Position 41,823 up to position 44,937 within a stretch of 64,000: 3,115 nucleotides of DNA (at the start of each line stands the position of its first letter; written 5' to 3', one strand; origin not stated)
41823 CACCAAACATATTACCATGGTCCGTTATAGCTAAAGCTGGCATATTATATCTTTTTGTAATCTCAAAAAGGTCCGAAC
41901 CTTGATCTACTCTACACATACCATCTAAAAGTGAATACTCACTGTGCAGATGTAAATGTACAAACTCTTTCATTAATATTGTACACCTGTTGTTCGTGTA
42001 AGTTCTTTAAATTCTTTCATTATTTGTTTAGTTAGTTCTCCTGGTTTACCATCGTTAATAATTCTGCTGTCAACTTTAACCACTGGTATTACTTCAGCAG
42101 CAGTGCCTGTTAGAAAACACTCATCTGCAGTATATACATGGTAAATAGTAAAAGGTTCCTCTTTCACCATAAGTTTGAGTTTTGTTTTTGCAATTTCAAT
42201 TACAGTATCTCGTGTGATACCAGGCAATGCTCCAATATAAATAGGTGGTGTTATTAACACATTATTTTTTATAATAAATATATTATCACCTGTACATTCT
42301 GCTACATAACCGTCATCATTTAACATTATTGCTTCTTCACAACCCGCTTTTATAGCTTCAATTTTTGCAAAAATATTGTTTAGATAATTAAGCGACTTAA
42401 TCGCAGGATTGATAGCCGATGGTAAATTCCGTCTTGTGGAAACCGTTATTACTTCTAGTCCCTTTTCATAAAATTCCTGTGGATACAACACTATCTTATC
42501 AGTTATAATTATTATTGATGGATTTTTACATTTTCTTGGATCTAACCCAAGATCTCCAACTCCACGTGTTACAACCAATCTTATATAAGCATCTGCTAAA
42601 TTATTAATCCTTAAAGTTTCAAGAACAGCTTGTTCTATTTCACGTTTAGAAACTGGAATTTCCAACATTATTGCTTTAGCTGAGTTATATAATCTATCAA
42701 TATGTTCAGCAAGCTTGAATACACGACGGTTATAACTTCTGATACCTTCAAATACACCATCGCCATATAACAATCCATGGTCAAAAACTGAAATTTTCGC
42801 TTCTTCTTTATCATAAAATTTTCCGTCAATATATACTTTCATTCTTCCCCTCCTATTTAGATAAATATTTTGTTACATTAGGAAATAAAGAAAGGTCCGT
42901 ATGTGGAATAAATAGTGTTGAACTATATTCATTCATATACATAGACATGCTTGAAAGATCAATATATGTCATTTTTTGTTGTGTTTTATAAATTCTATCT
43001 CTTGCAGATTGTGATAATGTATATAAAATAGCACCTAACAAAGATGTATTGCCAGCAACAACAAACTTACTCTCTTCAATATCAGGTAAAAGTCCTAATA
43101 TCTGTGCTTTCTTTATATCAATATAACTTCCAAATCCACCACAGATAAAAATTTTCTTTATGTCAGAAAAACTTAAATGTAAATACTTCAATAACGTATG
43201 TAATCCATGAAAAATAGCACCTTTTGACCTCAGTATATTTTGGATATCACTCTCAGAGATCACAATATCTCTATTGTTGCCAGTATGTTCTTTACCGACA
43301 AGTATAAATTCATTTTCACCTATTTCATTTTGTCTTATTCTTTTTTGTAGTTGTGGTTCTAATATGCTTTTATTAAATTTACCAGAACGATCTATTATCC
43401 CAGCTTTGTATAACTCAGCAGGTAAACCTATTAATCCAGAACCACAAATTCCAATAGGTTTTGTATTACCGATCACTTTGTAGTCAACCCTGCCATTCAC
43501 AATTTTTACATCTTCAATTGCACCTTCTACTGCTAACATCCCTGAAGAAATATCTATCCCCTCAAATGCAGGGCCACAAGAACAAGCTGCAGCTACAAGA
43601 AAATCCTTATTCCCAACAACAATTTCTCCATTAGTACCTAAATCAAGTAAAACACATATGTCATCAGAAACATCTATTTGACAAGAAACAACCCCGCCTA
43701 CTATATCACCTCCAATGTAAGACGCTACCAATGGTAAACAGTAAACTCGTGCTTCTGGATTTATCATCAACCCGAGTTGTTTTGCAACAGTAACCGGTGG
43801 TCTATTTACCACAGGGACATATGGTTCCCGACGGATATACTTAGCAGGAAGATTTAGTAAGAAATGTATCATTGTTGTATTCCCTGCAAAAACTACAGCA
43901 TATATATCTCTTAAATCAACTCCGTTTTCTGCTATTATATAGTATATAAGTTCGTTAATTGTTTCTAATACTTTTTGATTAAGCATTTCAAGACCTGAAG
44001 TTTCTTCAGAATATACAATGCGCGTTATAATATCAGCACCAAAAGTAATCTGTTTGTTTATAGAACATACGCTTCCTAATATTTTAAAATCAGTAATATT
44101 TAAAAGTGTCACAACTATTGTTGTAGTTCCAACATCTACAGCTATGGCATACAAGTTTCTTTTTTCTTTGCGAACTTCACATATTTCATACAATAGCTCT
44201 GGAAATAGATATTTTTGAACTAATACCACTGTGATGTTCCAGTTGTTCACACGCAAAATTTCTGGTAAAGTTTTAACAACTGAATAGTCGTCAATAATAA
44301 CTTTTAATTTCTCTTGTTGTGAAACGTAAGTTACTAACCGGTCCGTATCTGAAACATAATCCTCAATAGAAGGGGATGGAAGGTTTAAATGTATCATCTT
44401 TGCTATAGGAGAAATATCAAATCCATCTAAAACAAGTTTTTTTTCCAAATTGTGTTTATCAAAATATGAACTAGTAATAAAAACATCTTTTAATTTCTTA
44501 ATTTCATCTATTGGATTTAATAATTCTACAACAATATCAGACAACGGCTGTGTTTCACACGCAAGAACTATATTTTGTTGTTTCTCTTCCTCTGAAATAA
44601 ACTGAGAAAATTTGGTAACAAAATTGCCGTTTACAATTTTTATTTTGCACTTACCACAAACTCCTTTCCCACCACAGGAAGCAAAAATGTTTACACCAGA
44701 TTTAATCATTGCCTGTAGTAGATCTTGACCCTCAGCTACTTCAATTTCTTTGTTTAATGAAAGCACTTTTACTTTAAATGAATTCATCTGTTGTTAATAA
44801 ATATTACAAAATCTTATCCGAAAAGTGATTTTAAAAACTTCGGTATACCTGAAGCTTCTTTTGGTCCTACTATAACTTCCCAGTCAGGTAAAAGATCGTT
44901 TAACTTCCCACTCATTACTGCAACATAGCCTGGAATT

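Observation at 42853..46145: Orphan corrinoid iron-sulfur protein (AcsC) with its own RACo activase, without AcsD, methyltransferase or CODH/ACS partners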

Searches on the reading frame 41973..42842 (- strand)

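Call 3: search_protein_families(library=pfam, proteins=[window:41973-42842:-], max_evalue=0.01)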
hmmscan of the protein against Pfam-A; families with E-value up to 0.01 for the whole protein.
window:41973-42842:- (289 aa): 1 family
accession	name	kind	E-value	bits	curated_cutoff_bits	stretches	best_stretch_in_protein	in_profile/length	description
PF01063.24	Aminotran_4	-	7e-62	209.6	28.5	1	29-257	1-223/223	Amino-transferase class IV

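Call 4: search_protein_families(library=ncbifam, proteins=[window:41973-42842:-], max_evalue=0.01)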
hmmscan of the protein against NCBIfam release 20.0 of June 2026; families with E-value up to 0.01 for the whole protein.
window:41973-42842:- (289 aa): 23 families
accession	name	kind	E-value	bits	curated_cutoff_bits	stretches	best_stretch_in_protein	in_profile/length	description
NF006185.0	PRK08320.1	subfamily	1.9e-145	483.5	363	1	1-288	3-289/292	branched-chain amino acid aminotransferase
NF009126.0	PRK12479.1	equivalog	2.3e-130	434.2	518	1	3-288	6-290/299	branched-chain-amino-acid transaminase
TIGR01122.1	ilvE_I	equivalog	2.7e-104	348.5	245.55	1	4-284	1-286/298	branched-chain-amino-acid transaminase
NF005146.0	PRK06606.1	equivalog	8.6e-84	281.1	279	1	2-284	8-294/307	branched-chain amino acid transaminase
NF005800.0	PRK07650.1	equivalog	2.5e-64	217.3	308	1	1-283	1-277/290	aminodeoxychorismate lyase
NF005209.0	PRK06680.1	subfamily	4.7e-64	216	320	1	3-285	5-284/286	D-amino-acid transaminase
TIGR01121.1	D_amino_aminoT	equivalog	6.5e-64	215.8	277.45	1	2-280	1-273/276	D-amino-acid transaminase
NF005726.0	PRK07544.1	equivalog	3.1e-61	207.1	396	1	3-284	13-290/295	branched-chain amino acid aminotransferase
NF009066.0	PRK12400.1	equivalog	3.4e-46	158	538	1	12-280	18-280/290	D-amino-acid transaminase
TIGR03461.1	pabC_Proteo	equivalog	5.9e-42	143.7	176.85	1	13-261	6-249/262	aminodeoxychorismate lyase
NF004761.0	PRK06092.1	equivalog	5.9e-40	137.2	260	1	12-263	7-253/268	aminodeoxychorismate lyase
NF009896.0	PRK13356.1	equivalog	2e-32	112.5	262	1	2-278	9-282/287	branched-chain amino acid aminotransferase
NF005888.0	PRK07849.1-3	equivalog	2.3e-32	112.2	273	1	5-263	17-275/298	aminodeoxychorismate lyase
NF009897.0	PRK13357.1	equivalog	1.5e-24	86.5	307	1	8-281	48-342/358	branched-chain amino acid aminotransferase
TIGR01123.1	ilvE_II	equivalog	1.7e-20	73.3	250.05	1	14-280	11-297/313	branched-chain-amino-acid transaminase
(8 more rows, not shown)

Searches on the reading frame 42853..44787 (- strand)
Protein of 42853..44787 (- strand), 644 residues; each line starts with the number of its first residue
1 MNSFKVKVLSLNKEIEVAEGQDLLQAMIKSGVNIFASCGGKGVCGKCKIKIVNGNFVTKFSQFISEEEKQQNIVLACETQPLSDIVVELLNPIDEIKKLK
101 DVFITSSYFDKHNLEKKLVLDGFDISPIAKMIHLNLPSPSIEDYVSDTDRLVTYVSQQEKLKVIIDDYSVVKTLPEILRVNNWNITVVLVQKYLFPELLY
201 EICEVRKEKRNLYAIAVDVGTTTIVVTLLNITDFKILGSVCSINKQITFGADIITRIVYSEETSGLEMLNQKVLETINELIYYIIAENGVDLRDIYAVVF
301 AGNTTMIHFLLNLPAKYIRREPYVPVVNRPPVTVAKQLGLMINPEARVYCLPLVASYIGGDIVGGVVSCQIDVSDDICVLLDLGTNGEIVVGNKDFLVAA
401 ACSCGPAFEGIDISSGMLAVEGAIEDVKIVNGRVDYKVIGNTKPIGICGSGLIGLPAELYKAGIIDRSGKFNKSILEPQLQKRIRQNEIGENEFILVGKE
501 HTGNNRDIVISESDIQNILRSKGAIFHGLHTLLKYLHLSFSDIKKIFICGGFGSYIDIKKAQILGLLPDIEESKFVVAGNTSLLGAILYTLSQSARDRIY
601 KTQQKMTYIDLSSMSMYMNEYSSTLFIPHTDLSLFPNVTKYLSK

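Call 3: search_protein_families(library=pfam, proteins=[window:42853-44787:-], max_evalue=0.01)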
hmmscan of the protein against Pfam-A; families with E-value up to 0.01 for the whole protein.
window:42853-44787:- (644 aa): 4 families
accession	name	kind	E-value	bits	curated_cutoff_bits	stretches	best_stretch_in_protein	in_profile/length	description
PF14574.11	RACo_C_ter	-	1.5e-90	303.2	27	1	377-638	2-260/261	C-terminal domain of RACo the ASKHA domain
PF17651.6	Raco_middle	-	4.3e-57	192.7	26.8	1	213-372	1-161/163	RACo middle region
PF17650.6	RACo_linker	-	1e-12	48.1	26.2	1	123-191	6-71/86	RACo linker region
PF00111.32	Fer2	-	4.4e-12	46.2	21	1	12-81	7-76/77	2Fe-2S iron-sulfur cluster binding domain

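Call 4: search_protein_families(library=ncbifam, proteins=[window:42853-44787:-], max_evalue=0.01)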
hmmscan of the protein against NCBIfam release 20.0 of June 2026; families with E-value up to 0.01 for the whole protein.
window:42853-44787:- (644 aa): 13 families
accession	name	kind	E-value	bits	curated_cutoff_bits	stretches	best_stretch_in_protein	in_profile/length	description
NF040756.1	corr_regen_AcsV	exception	2.3e-188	627.5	800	1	5-636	1-632/632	corrinoid activation/regeneration protein AcsV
TIGR04270.1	Rama_corrin_act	subfamily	6.6e-31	107.2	500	1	213-621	1-410/534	methylamine methyltransferase corrinoid protein reductive activase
NF058606.1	GlBtMonoRdsGbcB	equivalog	1.8e-12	46.8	500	1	3-88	277-361/362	glycine betaine monooxygenase reductase subunit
NF007964.0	PRK10684.1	equivalog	2.2e-12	46.6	383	1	4-87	250-332/333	NADH oxidoreductase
TIGR01941.1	nqrF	equivalog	2.9e-12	46.2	295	1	11-104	40-135/405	NADH:ubiquinone reductase (Na(+)-transporting) subunit F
NF040810.1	BenC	equivalog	3.7e-10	39.5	430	1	13-98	13-100/333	benzoate 1,2-dioxygenase electron transfer component BenC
NF045803.1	MethMoxFADbindMmoC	equivalog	1.1e-08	34.3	500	1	15-90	16-92/343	aromatic/alkene monooxygenase hydroxylase FAD-binding subunit MmoC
TIGR02008.1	fdx_plant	subfamily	6.5e-08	32.3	81.15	1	4-88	3-89/97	ferredoxin [2Fe-2S]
NF004317.0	PRK05713.1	equivalog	7.3e-08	32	338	1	12-93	8-88/312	iron-sulfur-binding ferredoxin reductase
NF041393.1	Frdxn_Halo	equivalog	4.2e-07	29.9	150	1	14-100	39-124/128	ferredoxin Fer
TIGR02160.1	PA_CoA_Oxy5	hypoth_equivalog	1.2e-06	27.6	420.8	1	16-87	278-348/352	1,2-phenylacetyl-CoA epoxidase subunit PaaE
NF008822.0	PRK11872.1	equivalog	2.6e-05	23.4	402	1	15-84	17-87/341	anthranilate 1,2-dioxygenase electron transfer component AntC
NF007985.1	PRK10713.1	equivalog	0.00019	21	75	1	13-89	8-81/81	class I ribonucleotide reductase maintenance protein YfaE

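Call 47: search_solved_structures(query=window:42853-44787:-, show_alignments=0)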
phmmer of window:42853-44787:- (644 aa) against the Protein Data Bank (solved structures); distinct sequences matched with E-value up to 0.001: 58.
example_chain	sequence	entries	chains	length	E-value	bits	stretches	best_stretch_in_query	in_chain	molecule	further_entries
3zyy_X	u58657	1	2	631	2.3e-156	525.2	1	4-638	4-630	IRON-SULFUR CLUSTER BINDING PROTEIN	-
4c1n_K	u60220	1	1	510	5.9e-137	461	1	125-638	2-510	IRON-SULFUR CLUSTER BINDING PROTEIN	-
4c1n_I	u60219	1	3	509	1e-136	460.2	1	126-638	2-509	IRON-SULFUR CLUSTER BINDING PROTEIN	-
8a1t_F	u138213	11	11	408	4.2e-08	35.5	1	13-142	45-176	Na(+)-translocating NADH-quinone reductase subunit F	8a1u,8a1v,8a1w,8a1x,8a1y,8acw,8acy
7xk3_F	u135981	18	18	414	4.3e-08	35.4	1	13-142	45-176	Na(+)-translocating NADH-quinone reductase subunit F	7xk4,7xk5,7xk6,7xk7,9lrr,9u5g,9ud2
1rfk_A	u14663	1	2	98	7.7e-08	34.6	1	10-89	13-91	Ferredoxin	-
3p63_A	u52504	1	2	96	2.7e-07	32.8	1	11-89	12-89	Ferredoxin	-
5ogx_A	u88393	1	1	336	6e-07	31.7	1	13-88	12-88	Cytochrome P450 reductase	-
4zho_A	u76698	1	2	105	6e-07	31.7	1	2-89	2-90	Ferredoxin-2, chloroplastic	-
6b03_F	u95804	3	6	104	1.1e-06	30.8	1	3-89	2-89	Ferredoxin-2, chloroplastic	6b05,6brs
4n58_A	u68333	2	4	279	1.5e-06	30.3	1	2-89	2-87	Pectocin M2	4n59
1pfd_A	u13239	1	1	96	1.9e-06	30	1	4-89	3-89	FERREDOXIN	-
1frr_A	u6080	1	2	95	4.3e-06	28.8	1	14-89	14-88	FERREDOXIN I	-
1iue_A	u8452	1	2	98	4.4e-06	28.8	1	12-89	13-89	FERREDOXIN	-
1qob_A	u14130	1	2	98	4.6e-06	28.7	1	12-89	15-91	FERREDOXIN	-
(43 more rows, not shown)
